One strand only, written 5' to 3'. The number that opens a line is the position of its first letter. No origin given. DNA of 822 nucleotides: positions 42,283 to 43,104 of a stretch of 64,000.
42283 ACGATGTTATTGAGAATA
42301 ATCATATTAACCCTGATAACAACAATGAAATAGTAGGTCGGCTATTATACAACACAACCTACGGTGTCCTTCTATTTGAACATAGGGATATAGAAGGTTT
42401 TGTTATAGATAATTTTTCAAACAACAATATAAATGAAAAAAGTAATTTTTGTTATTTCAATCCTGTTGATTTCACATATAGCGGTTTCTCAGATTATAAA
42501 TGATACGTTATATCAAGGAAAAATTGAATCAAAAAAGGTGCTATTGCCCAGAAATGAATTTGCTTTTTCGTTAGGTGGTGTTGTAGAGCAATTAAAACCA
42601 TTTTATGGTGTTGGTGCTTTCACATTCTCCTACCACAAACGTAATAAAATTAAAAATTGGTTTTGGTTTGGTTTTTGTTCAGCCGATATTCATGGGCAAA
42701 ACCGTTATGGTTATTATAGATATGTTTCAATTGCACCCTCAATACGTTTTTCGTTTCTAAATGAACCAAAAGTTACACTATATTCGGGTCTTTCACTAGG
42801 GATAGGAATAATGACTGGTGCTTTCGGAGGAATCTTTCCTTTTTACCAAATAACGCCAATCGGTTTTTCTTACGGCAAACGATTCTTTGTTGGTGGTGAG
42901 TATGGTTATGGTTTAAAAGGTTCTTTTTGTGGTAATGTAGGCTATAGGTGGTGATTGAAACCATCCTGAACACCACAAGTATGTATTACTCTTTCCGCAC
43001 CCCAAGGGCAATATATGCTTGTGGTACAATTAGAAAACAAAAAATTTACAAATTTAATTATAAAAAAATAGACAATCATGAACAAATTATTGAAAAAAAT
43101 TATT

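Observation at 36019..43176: Iterated, decaying cassette array: [T9SS-CTD gene end]-[secreted EEP/DNase I-fold enzyme]-[lipoprotein], a candidate undescribed effector system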

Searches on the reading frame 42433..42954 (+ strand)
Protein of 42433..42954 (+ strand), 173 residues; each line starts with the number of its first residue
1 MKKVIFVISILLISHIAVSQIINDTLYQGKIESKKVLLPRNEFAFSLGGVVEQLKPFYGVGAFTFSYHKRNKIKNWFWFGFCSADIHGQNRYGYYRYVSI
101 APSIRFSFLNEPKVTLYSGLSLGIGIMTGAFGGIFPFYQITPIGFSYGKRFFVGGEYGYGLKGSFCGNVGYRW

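Call 4: search_protein_families(library=pfam, proteins=[window:42433-42954:+], max_evalue=0.1)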
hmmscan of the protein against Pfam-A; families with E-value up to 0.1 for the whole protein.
window:42433-42954:+ (173 aa): 0 families

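Call 25: search_protein_families(library=ncbifam, proteins=[window:42433-42954:+], max_evalue=0.1)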
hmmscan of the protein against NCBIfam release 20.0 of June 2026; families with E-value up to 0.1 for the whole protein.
window:42433-42954:+ (173 aa): 0 families

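Call 64: search_protein_families(library=padloc, proteins=[window:42433-42954:+], max_evalue=0.1)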
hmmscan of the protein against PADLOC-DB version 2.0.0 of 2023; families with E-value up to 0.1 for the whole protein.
window:42433-42954:+ (173 aa): 0 families

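Call 70: search_solved_structures(query=A3, max_evalue=10)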
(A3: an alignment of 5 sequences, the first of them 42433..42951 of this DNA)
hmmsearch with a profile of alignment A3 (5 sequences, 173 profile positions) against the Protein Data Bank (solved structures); distinct sequences matched with E-value up to 10: 1.
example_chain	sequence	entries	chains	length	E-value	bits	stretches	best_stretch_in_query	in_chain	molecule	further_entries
7lbe_C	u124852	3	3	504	0.42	14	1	51-106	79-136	Envelope glycoprotein O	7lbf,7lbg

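Call 76: search_protein_families(library=pfam, alignment_id=A3, max_evalue=5)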
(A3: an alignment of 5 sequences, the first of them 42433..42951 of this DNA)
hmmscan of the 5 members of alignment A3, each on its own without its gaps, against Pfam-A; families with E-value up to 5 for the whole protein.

A. member 1, window:42433-42951:+ (173 aa): 1 family
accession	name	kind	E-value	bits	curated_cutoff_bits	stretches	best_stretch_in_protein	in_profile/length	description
PF08139.17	LPAM_1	-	0.44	11.5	20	1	1-13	1-13/18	Prokaryotic membrane lipoprotein lipid attachment site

B. families by the number of members that match (of 5 scanned): 2 families
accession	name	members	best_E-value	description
PF11566.13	PI31_Prot_N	1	0.26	PI31 proteasome regulator N-terminal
PF08139.17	LPAM_1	1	0.44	Prokaryotic membrane lipoprotein lipid attachment site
